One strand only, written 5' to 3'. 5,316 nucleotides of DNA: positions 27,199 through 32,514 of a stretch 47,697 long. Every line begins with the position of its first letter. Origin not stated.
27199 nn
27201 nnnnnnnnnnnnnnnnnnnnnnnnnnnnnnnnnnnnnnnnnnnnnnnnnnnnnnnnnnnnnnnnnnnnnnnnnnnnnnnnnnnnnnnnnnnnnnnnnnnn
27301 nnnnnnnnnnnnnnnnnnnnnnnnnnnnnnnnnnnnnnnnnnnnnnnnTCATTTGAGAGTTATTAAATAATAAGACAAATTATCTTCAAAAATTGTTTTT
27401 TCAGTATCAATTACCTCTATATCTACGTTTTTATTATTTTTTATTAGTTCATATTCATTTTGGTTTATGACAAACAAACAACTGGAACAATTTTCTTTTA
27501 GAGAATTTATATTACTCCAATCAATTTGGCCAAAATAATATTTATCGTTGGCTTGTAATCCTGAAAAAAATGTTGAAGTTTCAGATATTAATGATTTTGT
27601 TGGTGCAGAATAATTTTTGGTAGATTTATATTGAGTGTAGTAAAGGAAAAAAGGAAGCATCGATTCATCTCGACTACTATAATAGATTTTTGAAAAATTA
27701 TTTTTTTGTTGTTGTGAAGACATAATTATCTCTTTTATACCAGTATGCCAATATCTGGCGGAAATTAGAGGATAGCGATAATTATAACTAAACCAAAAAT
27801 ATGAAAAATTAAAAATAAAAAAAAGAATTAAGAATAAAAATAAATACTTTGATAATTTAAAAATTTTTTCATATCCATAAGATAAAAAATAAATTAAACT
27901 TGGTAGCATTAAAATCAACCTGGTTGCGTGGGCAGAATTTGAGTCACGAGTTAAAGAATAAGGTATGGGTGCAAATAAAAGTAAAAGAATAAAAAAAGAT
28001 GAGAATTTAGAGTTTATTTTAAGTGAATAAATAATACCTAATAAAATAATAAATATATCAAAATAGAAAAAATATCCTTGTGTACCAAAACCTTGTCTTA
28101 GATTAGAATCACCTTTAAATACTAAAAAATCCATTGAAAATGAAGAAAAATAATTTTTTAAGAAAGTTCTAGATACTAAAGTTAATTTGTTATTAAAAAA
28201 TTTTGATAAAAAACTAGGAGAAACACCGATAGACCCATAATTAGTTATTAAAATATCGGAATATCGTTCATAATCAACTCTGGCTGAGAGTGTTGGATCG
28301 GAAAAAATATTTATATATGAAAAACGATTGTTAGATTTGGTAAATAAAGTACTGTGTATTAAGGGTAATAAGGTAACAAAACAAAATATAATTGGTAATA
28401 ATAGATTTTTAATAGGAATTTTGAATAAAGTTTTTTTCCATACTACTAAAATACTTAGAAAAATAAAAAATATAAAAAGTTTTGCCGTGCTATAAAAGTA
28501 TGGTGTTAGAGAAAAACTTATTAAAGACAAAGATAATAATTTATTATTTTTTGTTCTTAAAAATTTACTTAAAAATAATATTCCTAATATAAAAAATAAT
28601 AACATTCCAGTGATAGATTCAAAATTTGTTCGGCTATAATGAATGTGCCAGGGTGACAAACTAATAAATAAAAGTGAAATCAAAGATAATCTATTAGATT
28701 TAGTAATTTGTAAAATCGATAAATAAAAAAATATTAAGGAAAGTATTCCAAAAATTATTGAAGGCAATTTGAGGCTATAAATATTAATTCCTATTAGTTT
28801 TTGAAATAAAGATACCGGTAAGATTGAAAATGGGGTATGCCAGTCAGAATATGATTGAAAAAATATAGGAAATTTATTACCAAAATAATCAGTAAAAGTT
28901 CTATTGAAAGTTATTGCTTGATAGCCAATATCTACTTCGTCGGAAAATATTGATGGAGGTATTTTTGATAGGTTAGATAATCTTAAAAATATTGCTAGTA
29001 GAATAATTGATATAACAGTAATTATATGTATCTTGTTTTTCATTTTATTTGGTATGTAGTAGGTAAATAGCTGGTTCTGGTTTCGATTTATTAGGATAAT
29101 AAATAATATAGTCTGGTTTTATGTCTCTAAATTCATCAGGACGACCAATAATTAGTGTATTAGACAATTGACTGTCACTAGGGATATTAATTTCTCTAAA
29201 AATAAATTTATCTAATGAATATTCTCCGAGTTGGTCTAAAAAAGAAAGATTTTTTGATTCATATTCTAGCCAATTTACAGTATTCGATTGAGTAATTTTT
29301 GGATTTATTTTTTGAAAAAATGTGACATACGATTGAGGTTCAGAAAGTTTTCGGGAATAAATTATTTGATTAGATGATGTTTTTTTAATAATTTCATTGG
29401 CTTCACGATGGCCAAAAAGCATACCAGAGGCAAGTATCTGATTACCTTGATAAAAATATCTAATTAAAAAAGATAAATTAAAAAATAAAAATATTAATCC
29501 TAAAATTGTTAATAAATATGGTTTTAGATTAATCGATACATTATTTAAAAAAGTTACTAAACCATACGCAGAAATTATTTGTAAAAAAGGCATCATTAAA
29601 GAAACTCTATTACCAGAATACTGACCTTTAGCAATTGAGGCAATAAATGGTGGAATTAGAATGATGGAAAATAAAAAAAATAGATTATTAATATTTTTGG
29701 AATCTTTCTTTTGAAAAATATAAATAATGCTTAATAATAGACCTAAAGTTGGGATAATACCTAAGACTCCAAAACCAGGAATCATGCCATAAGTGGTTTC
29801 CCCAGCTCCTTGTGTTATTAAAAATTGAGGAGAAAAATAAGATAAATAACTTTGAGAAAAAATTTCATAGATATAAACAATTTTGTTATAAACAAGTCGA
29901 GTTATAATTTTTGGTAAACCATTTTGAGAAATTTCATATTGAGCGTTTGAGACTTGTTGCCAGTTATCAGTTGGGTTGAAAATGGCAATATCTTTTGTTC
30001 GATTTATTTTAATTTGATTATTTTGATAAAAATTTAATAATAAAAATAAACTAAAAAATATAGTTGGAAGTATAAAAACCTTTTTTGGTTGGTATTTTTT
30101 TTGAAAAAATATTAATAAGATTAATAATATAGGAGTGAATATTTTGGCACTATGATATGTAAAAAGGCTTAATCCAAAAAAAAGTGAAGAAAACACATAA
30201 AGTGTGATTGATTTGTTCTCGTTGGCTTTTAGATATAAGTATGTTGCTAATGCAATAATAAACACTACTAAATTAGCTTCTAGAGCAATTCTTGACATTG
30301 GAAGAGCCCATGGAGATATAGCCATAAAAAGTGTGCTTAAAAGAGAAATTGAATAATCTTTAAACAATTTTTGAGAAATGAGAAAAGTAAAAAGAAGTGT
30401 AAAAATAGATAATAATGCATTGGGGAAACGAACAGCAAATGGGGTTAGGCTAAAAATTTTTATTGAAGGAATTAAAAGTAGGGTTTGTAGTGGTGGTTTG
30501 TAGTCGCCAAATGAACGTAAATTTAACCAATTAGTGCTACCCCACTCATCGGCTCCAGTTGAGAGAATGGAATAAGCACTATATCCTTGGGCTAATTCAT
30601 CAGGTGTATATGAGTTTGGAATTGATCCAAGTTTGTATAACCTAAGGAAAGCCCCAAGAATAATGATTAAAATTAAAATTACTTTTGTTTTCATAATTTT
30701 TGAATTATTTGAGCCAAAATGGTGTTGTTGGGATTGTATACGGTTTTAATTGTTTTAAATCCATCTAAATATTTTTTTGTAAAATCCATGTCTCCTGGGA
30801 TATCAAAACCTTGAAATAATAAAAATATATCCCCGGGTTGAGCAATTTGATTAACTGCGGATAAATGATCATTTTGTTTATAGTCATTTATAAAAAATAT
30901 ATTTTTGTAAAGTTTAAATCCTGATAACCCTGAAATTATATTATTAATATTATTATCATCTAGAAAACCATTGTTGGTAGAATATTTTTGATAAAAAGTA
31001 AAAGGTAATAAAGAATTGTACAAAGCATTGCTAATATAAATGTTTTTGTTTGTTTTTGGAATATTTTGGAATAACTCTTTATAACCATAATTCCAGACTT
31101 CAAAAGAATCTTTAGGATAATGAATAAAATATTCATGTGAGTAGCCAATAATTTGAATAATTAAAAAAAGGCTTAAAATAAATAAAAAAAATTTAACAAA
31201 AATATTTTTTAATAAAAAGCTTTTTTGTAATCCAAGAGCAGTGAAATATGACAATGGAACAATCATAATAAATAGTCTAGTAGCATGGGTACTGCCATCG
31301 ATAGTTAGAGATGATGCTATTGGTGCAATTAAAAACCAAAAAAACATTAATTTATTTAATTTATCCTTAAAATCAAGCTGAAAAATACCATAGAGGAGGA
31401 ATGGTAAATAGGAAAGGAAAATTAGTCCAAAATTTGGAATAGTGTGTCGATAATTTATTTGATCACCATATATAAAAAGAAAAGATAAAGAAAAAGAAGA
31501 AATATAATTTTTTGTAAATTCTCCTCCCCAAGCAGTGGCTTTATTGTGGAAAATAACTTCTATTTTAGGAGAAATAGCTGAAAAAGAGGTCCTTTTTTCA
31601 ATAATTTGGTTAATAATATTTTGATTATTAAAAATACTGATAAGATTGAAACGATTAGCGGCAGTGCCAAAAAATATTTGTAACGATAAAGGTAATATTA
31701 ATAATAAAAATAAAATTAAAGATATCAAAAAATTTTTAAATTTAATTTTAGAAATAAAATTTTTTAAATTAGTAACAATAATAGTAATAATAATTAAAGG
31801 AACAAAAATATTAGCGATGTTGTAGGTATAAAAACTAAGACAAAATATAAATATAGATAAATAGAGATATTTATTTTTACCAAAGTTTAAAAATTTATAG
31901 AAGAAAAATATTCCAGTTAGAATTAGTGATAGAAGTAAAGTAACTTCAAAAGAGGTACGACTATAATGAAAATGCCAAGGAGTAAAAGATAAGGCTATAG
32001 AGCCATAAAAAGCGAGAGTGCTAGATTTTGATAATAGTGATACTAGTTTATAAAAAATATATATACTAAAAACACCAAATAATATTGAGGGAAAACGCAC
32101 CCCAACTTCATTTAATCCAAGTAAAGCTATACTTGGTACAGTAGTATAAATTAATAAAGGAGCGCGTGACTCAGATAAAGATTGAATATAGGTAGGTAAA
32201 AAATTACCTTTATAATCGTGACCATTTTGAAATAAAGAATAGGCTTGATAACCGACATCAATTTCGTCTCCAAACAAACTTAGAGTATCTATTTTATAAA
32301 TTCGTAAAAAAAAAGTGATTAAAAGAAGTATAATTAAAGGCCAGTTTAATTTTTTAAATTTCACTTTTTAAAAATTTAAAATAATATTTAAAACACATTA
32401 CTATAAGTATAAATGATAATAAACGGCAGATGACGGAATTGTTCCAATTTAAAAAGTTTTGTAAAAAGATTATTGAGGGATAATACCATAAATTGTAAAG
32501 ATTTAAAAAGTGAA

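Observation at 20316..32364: Seven head-to-tail, deeply diverged ArnT/PMT-type GT-C paralogs, all keeping the catalytic DE loop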

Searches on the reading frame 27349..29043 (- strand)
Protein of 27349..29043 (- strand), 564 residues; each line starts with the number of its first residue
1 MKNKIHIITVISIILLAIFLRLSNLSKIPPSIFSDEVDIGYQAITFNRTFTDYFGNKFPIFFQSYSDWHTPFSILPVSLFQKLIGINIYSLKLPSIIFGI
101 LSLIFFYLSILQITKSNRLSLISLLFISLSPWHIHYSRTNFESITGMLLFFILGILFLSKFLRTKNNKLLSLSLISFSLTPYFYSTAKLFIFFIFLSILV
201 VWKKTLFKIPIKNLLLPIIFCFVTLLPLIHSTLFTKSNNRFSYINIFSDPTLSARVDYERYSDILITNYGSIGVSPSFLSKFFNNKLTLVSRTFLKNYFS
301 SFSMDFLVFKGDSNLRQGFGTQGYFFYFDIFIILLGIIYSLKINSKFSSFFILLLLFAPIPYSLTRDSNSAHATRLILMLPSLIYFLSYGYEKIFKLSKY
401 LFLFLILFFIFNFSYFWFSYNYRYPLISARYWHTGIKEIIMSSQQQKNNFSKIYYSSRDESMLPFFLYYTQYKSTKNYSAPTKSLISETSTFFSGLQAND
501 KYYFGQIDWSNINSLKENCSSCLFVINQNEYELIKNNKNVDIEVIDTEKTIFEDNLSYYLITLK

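Call 6: search_protein_families(library=pfam, proteins=[window:27349-29043:-], max_evalue=0.01)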
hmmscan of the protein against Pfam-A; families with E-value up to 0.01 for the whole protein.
window:27349-29043:- (564 aa): 2 families
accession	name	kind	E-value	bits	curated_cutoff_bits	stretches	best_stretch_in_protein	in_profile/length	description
PF13231.12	PMT_2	-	7e-07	30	26.1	1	69-223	2-154/160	Dolichyl-phosphate-mannose-protein mannosyltransferase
PF02366.24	PMT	-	3.2e-05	24.1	22.7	1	68-225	62-227/245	Dolichyl-phosphate-mannose-protein mannosyltransferase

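Call 7: search_protein_families(library=ncbifam, proteins=[window:27349-29043:-], max_evalue=0.01)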
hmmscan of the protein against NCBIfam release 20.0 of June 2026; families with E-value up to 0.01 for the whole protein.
window:27349-29043:- (564 aa): 0 families

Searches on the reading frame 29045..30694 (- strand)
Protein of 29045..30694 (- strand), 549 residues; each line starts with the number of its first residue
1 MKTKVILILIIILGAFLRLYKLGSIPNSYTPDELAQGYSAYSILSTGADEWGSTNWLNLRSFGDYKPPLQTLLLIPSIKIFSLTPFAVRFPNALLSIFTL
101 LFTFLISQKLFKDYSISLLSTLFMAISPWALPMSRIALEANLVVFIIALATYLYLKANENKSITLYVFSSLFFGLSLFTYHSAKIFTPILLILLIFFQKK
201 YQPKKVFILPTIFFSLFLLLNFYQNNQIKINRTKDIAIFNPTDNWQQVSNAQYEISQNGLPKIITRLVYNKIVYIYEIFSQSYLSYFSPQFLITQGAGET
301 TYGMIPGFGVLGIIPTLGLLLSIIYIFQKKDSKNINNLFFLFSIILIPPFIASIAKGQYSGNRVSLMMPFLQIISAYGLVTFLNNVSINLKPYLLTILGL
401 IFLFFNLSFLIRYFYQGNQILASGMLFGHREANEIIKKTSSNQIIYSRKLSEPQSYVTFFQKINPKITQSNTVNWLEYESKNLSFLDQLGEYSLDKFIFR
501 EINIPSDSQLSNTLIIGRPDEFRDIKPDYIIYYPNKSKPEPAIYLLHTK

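Call 6: search_protein_families(library=pfam, proteins=[window:29045-30694:-], max_evalue=0.01)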
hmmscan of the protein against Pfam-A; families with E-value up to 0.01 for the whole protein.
window:29045-30694:- (549 aa): 2 families
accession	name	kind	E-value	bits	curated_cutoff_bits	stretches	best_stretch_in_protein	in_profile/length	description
PF13231.12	PMT_2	-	1e-09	39.2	26.1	1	66-217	2-154/160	Dolichyl-phosphate-mannose-protein mannosyltransferase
PF02366.24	PMT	-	4.3e-07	30.2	22.7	1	12-194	5-197/245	Dolichyl-phosphate-mannose-protein mannosyltransferase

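Call 7: search_protein_families(library=ncbifam, proteins=[window:29045-30694:-], max_evalue=0.01)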
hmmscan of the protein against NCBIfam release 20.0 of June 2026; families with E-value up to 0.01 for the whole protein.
window:29045-30694:- (549 aa): 3 families
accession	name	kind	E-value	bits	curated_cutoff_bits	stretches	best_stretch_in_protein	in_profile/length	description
NF009784.2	PRK13279.1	equivalog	3.5e-07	29.2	567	2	25-206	24-204/539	lipid IV(A) 4-amino-4-deoxy-L-arabinosyltransferase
NF047440.1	LA3751_2_3_fam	subfamily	7.1e-06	25.1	200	1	85-223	91-242/460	LA_3751/LA_3752 family putative glycosyltransferase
NF058602.1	PrMnsylTfPmt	equivalog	0.00033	19.6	800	1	66-155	99-188/530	protein O-mannosyltransferase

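Call 47: search_solved_structures(query=window:29045-30694:-, max_evalue=10, show_alignments=4)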
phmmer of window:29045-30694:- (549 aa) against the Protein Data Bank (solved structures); distinct sequences matched with E-value up to 10: 2.
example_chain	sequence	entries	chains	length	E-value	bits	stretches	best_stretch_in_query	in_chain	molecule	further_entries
6tdu_M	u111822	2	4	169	0.81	11.7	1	400-467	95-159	ATPEG1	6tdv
6tdx_0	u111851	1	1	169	0.82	11.7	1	400-467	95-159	ATPEG1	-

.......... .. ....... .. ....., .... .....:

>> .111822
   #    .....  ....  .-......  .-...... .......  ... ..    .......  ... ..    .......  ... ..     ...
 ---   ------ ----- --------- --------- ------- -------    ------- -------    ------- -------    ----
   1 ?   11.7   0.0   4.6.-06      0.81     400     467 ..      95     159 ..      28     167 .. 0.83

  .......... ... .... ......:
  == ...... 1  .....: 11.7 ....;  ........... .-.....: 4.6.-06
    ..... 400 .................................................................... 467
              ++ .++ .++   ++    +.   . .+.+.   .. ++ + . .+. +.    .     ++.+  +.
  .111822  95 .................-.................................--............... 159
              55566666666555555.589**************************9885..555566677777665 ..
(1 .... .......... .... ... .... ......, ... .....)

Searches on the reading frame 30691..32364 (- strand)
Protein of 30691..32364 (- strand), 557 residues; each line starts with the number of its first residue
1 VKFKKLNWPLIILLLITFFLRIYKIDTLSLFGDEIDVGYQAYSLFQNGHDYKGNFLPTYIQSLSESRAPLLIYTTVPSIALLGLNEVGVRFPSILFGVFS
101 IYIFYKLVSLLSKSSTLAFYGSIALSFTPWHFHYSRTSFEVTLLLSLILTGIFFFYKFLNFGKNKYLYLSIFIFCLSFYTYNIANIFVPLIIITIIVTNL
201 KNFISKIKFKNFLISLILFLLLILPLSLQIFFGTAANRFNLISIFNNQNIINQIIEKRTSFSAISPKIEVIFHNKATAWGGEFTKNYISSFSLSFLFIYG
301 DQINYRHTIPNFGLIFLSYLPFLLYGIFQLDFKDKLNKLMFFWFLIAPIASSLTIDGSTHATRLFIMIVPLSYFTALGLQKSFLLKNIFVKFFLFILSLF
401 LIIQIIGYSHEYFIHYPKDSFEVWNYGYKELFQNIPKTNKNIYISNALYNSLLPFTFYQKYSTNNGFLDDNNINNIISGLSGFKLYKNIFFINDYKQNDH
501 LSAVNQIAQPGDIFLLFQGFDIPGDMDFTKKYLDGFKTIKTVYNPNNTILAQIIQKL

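Call 6: search_protein_families(library=pfam, proteins=[window:30691-32364:-], max_evalue=0.01)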
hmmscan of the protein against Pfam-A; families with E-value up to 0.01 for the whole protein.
window:30691-32364:- (557 aa): 2 families
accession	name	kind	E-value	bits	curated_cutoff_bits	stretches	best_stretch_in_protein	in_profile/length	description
PF13231.12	PMT_2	-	1e-10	42.5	26.1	1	67-223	2-154/160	Dolichyl-phosphate-mannose-protein mannosyltransferase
PF02366.24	PMT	-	0.00078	19.5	22.7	1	12-233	2-237/245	Dolichyl-phosphate-mannose-protein mannosyltransferase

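Call 7: search_protein_families(library=ncbifam, proteins=[window:30691-32364:-], max_evalue=0.01)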
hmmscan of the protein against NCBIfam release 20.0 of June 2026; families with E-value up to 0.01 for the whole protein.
window:30691-32364:- (557 aa): 2 families
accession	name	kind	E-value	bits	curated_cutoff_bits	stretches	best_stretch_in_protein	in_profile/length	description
TIGR03663.1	TIGR03663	subfamily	6.6e-06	25.4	126.25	1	10-380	4-337/435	flippase activity-associated protein Agl23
NF047440.1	LA3751_2_3_fam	subfamily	0.00069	18.5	200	1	75-224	89-234/460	LA_3751/LA_3752 family putative glycosyltransferase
